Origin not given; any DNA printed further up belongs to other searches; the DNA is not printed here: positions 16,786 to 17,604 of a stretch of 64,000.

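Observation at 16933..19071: Secreted zinc phospholipase-C-like enzyme fused to a long Pro/Thr linker and a lectin-like C-terminal domain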

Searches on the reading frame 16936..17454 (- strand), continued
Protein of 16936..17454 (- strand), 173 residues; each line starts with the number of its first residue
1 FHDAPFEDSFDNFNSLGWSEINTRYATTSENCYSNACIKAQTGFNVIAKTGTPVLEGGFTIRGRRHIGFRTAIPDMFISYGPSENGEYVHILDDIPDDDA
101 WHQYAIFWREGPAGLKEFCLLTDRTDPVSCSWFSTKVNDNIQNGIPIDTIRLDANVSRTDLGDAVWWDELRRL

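Call 42: list_cluster_members(proteins=[P0039, P0040, P0041, P0042, P0044, P0046, P0047, P0056, P0066, P0062])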
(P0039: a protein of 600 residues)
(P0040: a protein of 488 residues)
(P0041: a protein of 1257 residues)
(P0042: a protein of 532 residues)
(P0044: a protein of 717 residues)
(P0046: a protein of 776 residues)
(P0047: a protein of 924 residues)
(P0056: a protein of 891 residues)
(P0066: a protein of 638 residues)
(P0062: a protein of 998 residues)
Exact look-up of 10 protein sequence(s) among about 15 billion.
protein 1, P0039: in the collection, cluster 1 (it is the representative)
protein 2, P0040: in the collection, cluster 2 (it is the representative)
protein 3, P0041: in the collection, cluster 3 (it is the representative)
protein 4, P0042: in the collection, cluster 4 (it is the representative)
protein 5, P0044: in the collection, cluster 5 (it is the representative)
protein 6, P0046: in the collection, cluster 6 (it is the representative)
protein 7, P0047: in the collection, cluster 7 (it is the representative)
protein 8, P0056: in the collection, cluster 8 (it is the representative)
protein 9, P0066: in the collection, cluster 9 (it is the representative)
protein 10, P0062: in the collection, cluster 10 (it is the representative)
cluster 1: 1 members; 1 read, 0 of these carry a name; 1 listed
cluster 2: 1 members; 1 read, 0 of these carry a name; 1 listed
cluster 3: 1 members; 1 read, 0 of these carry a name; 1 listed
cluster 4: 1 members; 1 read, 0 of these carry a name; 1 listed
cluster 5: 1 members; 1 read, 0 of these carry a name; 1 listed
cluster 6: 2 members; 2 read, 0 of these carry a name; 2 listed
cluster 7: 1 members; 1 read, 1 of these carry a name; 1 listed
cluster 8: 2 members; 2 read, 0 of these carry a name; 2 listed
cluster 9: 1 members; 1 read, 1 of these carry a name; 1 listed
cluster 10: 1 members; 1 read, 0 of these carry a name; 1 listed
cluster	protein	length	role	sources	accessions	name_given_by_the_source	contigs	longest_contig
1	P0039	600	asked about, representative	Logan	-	-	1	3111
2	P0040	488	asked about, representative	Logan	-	-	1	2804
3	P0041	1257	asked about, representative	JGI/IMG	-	-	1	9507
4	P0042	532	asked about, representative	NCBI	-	-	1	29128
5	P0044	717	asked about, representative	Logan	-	-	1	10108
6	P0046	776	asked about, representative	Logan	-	-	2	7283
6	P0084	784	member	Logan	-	-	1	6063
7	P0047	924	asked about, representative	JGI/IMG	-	hypothetical protein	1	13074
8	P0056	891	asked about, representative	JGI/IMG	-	-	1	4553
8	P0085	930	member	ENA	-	-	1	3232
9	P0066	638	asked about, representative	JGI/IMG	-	hypothetical protein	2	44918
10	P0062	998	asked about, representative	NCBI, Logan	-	-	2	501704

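Call 44: find_encoding_contigs(protein=P0062, flank=4000, max_places=1)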
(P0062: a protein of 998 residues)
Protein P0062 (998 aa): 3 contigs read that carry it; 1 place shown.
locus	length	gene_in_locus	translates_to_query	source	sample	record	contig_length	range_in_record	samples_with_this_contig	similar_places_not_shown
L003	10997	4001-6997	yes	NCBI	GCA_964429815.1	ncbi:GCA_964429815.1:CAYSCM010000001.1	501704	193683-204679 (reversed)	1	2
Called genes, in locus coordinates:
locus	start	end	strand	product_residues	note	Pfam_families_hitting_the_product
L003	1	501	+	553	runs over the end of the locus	-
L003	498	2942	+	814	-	-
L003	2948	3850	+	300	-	-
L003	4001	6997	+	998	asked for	PF02450:LCAT, PF24096:DUF7379 (weak), PF18676:MBG_2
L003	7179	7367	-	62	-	-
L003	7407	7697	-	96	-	-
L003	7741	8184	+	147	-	PF12666:PrgI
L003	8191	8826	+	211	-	PF26593:TraC-like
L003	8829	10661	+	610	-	PF01935:DUF87 (weak), PF12846:AAA_10 (faint), PF19044:P-loop_TraG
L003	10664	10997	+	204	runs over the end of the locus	-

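Call 45: find_encoding_contigs(protein=P0042, flank=4000, max_places=1)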
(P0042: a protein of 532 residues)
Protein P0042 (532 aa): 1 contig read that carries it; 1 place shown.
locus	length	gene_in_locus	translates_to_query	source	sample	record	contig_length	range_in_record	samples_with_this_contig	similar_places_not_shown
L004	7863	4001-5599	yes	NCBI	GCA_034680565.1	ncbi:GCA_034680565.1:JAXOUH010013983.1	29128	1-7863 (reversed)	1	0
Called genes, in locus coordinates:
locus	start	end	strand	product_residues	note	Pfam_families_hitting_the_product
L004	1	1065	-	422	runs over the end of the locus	PF01943:Polysacc_synt (weak)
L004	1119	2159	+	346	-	PF01370:Epimerase, PF04321:RmlD_sub_bind, PF16363:GDP_Man_Dehyd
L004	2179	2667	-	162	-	PF00293:NUDIX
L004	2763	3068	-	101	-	-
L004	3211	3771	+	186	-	-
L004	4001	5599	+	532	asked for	-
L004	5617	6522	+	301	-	-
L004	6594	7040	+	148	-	PF11188:DUF2975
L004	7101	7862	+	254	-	?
